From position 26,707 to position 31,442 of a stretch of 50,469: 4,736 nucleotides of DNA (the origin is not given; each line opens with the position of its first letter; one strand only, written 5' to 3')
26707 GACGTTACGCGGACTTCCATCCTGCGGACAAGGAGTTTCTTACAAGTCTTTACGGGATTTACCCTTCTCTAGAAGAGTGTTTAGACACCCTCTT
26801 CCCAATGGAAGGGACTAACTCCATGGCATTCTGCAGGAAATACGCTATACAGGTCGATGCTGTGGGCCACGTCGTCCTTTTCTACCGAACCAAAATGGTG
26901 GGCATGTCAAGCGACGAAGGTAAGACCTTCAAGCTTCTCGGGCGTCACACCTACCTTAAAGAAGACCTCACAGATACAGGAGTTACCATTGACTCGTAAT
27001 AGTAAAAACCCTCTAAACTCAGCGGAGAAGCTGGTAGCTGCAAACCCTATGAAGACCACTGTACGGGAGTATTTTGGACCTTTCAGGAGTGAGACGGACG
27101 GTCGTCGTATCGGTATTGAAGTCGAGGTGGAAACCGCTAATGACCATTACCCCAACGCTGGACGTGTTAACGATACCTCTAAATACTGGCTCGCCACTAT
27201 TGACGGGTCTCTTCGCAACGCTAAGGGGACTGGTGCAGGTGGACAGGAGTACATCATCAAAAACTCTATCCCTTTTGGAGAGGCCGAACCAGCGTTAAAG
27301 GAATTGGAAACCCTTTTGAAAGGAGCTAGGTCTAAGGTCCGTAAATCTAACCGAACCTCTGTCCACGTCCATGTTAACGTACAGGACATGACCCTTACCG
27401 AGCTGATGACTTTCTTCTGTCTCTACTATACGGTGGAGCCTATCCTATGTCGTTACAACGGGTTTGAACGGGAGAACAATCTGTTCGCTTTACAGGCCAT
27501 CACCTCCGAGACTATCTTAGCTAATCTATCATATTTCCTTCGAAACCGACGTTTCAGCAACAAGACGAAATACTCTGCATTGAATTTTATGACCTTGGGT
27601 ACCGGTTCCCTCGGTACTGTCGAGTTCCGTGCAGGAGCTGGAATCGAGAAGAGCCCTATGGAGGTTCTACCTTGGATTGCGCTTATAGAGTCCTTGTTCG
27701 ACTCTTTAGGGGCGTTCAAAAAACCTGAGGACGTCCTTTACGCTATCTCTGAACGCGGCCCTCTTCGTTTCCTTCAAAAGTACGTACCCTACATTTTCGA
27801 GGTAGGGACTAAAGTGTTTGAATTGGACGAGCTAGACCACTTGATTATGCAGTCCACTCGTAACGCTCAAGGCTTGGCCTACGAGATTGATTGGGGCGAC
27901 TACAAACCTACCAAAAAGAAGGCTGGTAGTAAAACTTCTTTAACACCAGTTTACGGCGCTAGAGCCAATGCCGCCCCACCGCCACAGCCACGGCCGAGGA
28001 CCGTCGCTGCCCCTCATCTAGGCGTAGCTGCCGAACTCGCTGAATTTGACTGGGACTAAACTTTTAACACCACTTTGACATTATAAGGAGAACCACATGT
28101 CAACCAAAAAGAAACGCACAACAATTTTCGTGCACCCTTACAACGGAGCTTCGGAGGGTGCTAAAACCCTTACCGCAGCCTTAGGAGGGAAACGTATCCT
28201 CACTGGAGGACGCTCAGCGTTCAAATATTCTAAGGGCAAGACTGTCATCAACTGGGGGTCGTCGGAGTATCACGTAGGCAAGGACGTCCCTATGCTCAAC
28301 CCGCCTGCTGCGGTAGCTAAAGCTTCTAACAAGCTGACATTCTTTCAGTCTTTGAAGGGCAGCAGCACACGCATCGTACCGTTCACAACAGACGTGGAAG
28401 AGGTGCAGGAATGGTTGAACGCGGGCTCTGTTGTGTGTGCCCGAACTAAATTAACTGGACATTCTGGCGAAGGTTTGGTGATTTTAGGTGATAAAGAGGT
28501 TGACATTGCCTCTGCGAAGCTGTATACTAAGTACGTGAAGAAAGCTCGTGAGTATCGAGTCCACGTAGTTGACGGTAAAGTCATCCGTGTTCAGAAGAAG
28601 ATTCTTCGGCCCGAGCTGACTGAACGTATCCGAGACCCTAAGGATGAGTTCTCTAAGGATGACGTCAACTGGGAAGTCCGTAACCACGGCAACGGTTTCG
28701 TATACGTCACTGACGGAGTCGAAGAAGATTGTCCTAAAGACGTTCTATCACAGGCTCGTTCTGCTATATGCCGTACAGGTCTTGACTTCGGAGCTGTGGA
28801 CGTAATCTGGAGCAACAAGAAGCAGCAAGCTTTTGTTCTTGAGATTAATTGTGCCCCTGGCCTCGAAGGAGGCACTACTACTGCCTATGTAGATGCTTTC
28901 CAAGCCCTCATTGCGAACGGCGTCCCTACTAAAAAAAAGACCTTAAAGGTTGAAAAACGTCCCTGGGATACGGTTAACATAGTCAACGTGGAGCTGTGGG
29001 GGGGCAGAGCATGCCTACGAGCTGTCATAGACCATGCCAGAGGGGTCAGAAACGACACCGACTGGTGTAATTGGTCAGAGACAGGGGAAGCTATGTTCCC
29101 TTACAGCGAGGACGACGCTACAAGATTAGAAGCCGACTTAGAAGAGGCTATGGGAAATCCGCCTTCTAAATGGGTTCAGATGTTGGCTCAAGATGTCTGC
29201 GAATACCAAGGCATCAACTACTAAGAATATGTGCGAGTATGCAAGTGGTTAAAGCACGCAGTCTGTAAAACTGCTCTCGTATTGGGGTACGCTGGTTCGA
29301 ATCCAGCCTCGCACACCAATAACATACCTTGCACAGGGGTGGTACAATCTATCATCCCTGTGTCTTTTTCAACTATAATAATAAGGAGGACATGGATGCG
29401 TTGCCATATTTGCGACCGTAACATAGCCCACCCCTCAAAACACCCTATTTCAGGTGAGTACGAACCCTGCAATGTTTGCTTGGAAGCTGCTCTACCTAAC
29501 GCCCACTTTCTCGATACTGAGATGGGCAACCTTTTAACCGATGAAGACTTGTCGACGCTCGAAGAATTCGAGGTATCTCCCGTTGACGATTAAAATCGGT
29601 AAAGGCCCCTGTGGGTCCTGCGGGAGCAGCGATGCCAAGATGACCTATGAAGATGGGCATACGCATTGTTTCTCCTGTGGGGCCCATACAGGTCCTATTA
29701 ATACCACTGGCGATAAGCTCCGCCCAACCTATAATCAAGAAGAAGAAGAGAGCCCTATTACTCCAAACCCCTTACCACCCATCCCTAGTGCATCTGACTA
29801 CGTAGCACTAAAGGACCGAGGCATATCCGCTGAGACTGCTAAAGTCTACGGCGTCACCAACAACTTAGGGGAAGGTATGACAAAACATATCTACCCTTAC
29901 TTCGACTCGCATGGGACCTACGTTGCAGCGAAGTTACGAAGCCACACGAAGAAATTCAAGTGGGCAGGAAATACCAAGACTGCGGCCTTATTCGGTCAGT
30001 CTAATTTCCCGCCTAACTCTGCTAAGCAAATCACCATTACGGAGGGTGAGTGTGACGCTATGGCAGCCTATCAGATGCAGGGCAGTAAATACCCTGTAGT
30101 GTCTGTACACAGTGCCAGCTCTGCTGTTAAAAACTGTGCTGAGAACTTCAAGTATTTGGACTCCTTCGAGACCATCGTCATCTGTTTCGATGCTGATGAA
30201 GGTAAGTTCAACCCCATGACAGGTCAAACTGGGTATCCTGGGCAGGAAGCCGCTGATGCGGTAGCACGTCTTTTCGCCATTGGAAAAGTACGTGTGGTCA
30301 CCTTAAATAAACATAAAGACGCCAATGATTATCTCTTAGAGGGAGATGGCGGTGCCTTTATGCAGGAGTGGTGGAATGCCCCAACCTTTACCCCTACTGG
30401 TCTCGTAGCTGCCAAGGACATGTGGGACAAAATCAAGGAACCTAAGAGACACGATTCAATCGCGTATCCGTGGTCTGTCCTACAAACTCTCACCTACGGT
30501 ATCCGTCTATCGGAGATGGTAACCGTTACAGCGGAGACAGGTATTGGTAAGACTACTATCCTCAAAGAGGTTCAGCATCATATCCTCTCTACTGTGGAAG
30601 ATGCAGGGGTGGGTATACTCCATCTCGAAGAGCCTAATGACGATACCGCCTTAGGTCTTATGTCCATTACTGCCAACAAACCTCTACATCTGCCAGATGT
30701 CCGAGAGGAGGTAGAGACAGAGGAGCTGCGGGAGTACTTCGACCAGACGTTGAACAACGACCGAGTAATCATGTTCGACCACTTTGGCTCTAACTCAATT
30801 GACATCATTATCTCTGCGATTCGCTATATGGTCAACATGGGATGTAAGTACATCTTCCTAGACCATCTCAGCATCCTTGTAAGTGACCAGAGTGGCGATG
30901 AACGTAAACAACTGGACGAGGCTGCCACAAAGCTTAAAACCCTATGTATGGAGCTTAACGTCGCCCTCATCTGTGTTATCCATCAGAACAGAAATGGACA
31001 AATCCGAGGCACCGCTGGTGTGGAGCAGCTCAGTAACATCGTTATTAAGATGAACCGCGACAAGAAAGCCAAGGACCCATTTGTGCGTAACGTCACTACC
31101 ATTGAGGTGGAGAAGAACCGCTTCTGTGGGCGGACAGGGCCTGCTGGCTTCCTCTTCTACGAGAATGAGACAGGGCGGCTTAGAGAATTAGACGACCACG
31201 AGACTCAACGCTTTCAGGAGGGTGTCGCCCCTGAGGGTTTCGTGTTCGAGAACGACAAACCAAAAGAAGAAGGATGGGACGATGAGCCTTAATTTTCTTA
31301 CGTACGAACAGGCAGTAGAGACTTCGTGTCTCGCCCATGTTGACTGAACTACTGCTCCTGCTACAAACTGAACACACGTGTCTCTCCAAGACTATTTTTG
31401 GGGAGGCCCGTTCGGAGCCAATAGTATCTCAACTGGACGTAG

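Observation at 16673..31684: Thirteen same-strand copies of an exact 11-mer (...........) confined to the rightward early arm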

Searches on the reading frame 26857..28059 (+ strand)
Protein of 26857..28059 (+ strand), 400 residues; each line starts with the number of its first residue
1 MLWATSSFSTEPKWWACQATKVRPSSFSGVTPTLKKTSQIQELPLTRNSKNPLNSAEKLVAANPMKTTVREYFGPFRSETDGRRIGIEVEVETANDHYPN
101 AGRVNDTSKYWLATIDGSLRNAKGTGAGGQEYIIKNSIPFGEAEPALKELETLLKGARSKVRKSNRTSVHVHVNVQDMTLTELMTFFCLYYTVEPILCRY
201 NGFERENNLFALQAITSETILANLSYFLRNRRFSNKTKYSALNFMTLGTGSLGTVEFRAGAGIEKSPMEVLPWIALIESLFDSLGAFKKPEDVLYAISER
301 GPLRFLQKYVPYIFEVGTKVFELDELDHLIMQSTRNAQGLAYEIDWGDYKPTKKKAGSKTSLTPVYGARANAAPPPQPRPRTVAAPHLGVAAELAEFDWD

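Call 6: search_protein_families(library=pfam, proteins=[window:26857-28059:+], max_evalue=0.01)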
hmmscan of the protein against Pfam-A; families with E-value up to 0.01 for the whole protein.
window:26857-28059:+ (400 aa): 1 family
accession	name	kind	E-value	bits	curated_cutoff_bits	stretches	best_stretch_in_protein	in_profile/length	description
PF12224.13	Amidoligase_2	-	0.0017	18.7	22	1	92-203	34-148/245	Putative amidoligase enzyme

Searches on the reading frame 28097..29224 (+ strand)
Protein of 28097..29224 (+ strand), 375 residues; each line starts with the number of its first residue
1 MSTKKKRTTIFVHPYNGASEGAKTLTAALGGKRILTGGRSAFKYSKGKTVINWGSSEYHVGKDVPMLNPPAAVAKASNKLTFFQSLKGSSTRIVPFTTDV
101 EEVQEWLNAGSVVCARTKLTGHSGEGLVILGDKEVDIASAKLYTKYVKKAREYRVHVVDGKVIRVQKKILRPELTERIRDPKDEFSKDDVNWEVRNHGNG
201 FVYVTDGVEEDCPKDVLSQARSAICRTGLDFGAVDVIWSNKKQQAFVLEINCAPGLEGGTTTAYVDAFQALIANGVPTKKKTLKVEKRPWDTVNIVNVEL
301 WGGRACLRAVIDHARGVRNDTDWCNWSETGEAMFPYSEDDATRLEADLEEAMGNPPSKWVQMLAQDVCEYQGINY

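Call 6: search_protein_families(library=pfam, proteins=[window:28097-29224:+], max_evalue=0.01)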
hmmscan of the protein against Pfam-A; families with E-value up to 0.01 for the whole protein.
window:28097-29224:+ (375 aa): 0 families

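Call 39: search_protein_families(library=phrogs, proteins=[window:28097-29221:+], max_evalue=0.01)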
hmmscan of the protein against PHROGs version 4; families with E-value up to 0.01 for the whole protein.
window:28097-29221:+ (375 aa): 1 family
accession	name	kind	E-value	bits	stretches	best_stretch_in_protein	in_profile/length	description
phrog_2599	-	moron, auxiliary metabolic gene and host takeover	7.6e-81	273.8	1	3-287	38-324/708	ribosomal protein S6 glutaminyl transferase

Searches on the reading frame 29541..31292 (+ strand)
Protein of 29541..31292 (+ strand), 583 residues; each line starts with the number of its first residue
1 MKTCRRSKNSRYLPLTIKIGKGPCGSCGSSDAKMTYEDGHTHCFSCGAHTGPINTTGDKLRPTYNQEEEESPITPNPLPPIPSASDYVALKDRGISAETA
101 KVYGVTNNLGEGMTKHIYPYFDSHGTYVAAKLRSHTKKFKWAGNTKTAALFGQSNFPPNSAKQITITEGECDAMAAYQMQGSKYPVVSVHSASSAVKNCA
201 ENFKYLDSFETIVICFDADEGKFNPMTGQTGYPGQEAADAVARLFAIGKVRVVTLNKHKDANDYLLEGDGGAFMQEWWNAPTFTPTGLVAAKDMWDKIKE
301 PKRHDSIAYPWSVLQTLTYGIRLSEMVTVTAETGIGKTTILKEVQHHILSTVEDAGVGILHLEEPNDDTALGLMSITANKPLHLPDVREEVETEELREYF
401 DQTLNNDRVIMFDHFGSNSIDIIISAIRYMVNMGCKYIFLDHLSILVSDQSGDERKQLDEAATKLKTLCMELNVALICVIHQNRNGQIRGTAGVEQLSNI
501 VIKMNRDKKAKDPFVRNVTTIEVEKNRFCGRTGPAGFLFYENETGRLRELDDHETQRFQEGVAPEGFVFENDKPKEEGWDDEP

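Call 6: search_protein_families(library=pfam, proteins=[window:29541-31292:+], max_evalue=0.01)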
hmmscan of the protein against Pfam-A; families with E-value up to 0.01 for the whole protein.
window:29541-31292:+ (583 aa): 7 families
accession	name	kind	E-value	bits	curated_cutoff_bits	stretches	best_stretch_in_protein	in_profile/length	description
PF03796.21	DnaB_C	-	2.8e-16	60.1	27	1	313-541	8-248/255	DnaB-like helicase C terminal domain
PF13155.12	Toprim_2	-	1.8e-08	35.1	22.1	1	166-265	2-88/88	Toprim-like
PF21268.3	Helic-prim_T7_N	-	1.8e-08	34.9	27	1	87-143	3-59/59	Bacteriophage T7 DNA helicase/primase, N-terminal a+b fold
PF13481.12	AAA_25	-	1.9e-06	28.1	27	1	316-486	24-194/195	AAA domain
PF13362.12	Toprim_3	-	4.4e-06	27.5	27.2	1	164-267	2-91/95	Toprim domain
PF13662.12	Toprim_4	-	0.007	17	25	0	163-252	2-81/85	Toprim domain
PF06745.19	ATPase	-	0.0081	16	26.6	0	318-529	13-208/231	KaiC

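Call 14: find_related_loci(query=window:29541-31292:+, collection=viral_contigs, flank=10000)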
Query window:29541-31292:+ (583 aa) in viral_contigs; peptide patterns used: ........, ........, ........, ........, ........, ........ (x = any residue, [..] = any of these).
24 stretches matched a pattern; 13 encode a relative of the query (tblastn E <= 1e-3); 13 distinct loci.
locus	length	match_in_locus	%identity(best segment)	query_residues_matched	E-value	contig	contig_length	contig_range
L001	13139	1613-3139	33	23-547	2e-88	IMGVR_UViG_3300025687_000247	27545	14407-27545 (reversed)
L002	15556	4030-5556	33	23-547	2e-88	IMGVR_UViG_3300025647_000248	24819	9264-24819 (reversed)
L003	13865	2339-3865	33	23-547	3e-88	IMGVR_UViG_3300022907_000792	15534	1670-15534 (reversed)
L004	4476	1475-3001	33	23-547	2e-88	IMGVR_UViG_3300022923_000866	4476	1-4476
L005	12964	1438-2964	33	23-547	4e-88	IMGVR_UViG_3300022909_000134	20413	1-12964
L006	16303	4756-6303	33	23-565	3e-87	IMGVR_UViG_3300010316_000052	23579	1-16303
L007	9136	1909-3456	33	23-565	2e-87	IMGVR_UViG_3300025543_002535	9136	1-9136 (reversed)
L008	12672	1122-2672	33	24-565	5e-87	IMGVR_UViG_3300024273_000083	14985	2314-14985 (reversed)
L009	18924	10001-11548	33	23-565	1e-86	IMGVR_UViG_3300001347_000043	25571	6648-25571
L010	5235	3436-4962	33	23-547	7e-84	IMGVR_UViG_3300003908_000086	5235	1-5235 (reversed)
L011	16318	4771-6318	33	23-565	3e-87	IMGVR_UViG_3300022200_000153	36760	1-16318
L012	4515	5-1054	31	192-547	8e-51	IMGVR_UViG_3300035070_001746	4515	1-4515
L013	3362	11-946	31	249-565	8e-45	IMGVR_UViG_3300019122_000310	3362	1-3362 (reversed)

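Call 16: find_encoding_contigs(protein=window:29541-31292:+, flank=10000, max_places=10)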
Protein window:29541-31292:+ (583 aa): no gene with exactly this product is on record in the collection.

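Call 28: find_homologous_proteins(query=window:29583-31292:+, max_evalue=1e-20)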
Query window:29583-31292:+ (569 aa): 4021 proteins with E <= 1e-20 among 8000 candidates; the best 120 are listed.
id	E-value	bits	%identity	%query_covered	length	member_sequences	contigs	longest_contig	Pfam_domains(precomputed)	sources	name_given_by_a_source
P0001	0.0e+0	1113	84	100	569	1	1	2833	PF13155.13,PF03796.22,PF21268.4,PF13362.13,PF13481.13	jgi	-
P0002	2.4e-288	976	76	98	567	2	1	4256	PF13155.13,PF03796.22,PF21268.4,PF13481.13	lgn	-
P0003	5.8e-262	888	69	99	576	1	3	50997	PF13155.13,PF03796.22,PF13362.13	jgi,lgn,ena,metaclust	metaclust:\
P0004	1.3e-242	825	71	89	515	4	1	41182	PF03796.22,PF13481.13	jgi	jgi:twinkle protein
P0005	1.3e-239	815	64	97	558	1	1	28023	PF13155.13,PF03796.22,PF21268.4,PF13481.13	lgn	-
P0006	1.7e-239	814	70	89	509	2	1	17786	PF13155.13,PF03796.22,PF13362.13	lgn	-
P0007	1.8e-228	778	61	99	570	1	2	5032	PF13155.13,PF03796.22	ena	-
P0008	4.0e-228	777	62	100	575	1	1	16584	PF13155.13,PF03796.22,PF21268.4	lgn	-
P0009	7.3e-226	769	68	86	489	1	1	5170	PF13155.13,PF03796.22,PF21268.4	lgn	-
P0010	2.6e-215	734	61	95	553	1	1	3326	PF13155.13,PF03796.22,PF21268.4,PF08273.18,PF13362.13,PF13481.13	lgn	-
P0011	1.6e-213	729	64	88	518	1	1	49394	PF13155.13,PF03796.22,PF21268.4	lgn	-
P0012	1.4e-212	725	59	95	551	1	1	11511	PF13155.13,PF03796.22,PF21268.4,PF13481.13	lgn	-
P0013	4.3e-211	721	60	95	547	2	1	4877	PF13155.13,PF03796.22,PF13362.13,PF13481.13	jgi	jgi:twinkle protein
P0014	7.8e-211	720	58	95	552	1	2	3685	PF13155.13,PF03796.22,PF08273.18,PF13481.13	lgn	-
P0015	8.1e-211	720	59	98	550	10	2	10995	PF13155.13,PF03796.22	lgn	-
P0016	6.8e-210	717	59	95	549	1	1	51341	PF13155.13,PF03796.22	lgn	-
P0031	3.0e-204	698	58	98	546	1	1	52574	PF13155.13,PF03796.22,PF08273.18,PF13362.13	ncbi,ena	-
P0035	1.9e-203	695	62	88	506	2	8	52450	PF13155.13,PF03796.22,PF13362.13,PF13481.13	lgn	-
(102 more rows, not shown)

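Call 29: find_encoding_contigs(protein=P0003, flank=10000, max_places=2)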
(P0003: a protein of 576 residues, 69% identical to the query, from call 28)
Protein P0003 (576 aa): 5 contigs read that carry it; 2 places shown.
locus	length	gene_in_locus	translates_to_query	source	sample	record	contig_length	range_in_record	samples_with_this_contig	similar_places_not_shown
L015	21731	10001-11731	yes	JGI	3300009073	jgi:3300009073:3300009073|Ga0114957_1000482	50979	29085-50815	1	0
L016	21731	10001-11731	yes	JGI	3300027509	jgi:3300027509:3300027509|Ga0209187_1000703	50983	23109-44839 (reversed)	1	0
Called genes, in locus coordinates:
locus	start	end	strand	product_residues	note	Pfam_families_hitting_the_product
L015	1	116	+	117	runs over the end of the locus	-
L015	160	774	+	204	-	-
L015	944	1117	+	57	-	-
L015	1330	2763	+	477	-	-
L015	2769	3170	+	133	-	-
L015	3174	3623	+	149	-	PF06094:GGACT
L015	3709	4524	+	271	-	PF07722:Peptidase_C26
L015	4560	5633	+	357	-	PF13230:GATase_4 (weak), PF13522:GATase_6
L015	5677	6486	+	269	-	PF14395:COOH-NH2_lig (weak)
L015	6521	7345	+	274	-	-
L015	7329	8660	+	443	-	-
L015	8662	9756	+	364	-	-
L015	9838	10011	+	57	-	-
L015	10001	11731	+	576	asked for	PF13155:Toprim_2 (weak), PF13362:Toprim_3 (weak), PF03796:DnaB_C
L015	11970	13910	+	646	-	PF01612:DNA_pol_A_exo1, PF00476:DNA_pol_A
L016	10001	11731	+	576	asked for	PF13155:Toprim_2 (weak), PF13362:Toprim_3 (weak), PF03796:DnaB_C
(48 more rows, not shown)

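Call 30: find_encoding_contigs(protein=P0004, flank=10000, max_places=2)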
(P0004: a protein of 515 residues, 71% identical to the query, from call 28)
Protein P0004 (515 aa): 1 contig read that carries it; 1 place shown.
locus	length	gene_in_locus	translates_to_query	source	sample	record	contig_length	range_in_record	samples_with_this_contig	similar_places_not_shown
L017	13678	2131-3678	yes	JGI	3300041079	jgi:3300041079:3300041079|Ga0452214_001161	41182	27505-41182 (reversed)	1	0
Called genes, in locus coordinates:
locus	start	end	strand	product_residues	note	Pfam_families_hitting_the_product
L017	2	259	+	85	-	?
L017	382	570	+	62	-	-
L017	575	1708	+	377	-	-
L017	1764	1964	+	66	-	-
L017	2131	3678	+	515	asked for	PF03796:DnaB_C, PF13481:AAA_25 (weak)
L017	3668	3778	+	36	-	-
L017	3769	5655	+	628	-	PF01612:DNA_pol_A_exo1 (weak), PF00476:DNA_pol_A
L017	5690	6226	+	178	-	-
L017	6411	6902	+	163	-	-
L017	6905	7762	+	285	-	-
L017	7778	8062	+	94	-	-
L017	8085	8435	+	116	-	PF05367:Phage_endo_I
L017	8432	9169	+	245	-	PF13482:RNase_H_2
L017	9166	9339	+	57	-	-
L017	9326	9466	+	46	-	-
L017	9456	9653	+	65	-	-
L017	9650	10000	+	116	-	PF18909:dGTP_diPhyd_N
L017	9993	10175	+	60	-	-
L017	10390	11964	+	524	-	PF21995:RNR-II_ins_dom, PF02867:Ribonuc_red_lgC (faint)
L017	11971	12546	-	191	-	-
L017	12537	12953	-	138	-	PF08291:Peptidase_M15_3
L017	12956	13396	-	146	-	-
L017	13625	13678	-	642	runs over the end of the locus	-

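Call 31: find_encoding_contigs(protein=P0011, flank=10000, max_places=2)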
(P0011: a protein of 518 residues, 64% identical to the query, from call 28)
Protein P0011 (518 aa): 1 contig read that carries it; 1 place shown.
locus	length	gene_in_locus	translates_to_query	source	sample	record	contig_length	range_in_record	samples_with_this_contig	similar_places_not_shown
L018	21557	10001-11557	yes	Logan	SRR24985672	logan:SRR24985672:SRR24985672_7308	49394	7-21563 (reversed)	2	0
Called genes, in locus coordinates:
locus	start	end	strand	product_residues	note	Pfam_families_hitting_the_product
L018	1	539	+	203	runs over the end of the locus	-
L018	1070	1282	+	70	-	-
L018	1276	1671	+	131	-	-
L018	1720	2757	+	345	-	-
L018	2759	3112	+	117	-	-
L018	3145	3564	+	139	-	PF06094:GGACT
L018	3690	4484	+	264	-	PF07722:Peptidase_C26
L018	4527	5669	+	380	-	PF13522:GATase_6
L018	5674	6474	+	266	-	PF14395:COOH-NH2_lig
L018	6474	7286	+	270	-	-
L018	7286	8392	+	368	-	PF12224:Amidoligase_2 (faint)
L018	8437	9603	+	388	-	-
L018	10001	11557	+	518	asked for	PF21268:Helic-prim_T7_N (weak), PF13155:Toprim_2 (faint), PF03796:DnaB_C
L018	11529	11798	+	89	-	-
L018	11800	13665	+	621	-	PF00476:DNA_pol_A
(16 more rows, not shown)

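Call 57: find_encoding_contigs(protein=P0016, flank=10000, max_places=1)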
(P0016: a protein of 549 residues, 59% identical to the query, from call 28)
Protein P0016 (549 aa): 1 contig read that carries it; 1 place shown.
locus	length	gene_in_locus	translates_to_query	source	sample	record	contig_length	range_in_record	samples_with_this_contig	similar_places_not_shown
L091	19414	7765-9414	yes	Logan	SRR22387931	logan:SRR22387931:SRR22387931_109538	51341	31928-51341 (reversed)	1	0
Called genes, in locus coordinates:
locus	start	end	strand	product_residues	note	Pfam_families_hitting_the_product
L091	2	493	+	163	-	?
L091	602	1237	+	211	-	PF07722:Peptidase_C26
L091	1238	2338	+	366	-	PF13522:GATase_6, PF13537:GATase_7 (weak)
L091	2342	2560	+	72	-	-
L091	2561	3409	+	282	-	PF14395:COOH-NH2_lig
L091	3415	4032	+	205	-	-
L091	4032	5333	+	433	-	PF12224:Amidoligase_2 (weak)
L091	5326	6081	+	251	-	-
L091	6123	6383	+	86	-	-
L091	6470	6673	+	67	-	-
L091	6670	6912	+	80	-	-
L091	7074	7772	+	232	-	PF02511:Thy1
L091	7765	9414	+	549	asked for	PF13155:Toprim_2 (weak), PF03796:DnaB_C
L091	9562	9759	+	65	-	-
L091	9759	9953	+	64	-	-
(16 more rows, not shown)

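Call 58: find_encoding_contigs(protein=P0035, flank=10000, max_places=1)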
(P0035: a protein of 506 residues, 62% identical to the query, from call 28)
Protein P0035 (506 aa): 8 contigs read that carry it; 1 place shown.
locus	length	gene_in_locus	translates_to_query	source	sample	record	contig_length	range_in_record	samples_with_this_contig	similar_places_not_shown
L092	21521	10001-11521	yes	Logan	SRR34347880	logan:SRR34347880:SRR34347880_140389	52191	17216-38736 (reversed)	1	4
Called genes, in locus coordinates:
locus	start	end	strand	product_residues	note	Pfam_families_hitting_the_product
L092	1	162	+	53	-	-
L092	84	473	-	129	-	-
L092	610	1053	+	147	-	-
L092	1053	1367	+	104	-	-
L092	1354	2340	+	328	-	-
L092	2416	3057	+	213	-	PF07722:Peptidase_C26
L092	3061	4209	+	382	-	PF13522:GATase_6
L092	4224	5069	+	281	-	PF14395:COOH-NH2_lig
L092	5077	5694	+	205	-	-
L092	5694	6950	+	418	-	PF12224:Amidoligase_2 (weak)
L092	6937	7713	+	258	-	-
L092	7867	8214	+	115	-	-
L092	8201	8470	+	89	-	-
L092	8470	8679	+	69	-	-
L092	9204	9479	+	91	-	-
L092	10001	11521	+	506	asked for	PF13155:Toprim_2 (weak), PF13362:Toprim_3 (weak), PF03796:DnaB_C, PF13481:AAA_25 (faint)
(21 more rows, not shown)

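Call 59: find_encoding_contigs(protein=P0031, flank=10000, max_places=1)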
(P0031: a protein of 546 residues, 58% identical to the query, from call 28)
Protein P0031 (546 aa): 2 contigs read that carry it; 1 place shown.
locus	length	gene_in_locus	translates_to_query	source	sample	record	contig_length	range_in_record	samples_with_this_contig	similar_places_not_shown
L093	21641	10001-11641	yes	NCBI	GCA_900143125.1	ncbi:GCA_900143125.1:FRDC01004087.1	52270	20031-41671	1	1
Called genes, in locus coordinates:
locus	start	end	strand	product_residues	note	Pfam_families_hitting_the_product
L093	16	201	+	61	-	-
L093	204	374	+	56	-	-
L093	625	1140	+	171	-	-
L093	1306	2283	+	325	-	-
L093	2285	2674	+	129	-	PF06094:GGACT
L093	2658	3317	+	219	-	PF07722:Peptidase_C26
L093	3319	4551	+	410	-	PF13230:GATase_4 (weak), PF13522:GATase_6, PF13537:GATase_7 (weak)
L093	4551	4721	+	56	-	-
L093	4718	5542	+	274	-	PF14395:COOH-NH2_lig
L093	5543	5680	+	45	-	-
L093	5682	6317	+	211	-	-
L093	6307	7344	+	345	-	PF12224:Amidoligase_2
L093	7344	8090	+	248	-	-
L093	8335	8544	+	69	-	-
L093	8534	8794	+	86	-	-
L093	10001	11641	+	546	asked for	PF08273:Zn_Ribbon_Prim (weak), PF13155:Toprim_2 (weak), PF13362:Toprim_3 (faint), PF03796:DnaB_C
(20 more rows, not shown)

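Call 75: find_encoding_contigs(protein=P0001, flank=10000, max_places=2)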
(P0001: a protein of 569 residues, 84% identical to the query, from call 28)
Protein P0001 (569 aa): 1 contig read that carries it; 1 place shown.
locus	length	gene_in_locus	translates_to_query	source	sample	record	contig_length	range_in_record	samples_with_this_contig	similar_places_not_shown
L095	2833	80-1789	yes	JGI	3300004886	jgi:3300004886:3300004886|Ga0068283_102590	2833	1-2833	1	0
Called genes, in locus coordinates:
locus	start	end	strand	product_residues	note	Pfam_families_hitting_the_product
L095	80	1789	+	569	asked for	PF21268:Helic-prim_T7_N, PF13155:Toprim_2 (weak), PF13362:Toprim_3 (faint), PF03796:DnaB_C, PF13481:AAA_25 (weak)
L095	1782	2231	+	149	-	PF08719:NADAR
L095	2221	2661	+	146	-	PF07486:Hydrolase_2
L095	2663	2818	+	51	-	-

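Call 76: find_encoding_contigs(protein=P0002, flank=10000, max_places=2)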
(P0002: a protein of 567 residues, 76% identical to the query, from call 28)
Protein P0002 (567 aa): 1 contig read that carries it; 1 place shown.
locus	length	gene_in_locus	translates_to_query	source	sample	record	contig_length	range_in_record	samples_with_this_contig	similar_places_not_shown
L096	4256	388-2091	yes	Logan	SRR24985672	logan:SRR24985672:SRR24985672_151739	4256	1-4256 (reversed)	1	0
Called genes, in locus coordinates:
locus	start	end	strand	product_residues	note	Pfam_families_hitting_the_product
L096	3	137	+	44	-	?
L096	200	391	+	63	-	-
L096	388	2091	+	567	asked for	PF21268:Helic-prim_T7_N (weak), PF13155:Toprim_2, PF13481:AAA_25 (weak), PF03796:DnaB_C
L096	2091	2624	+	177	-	PF09414:RNA_ligase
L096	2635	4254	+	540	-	?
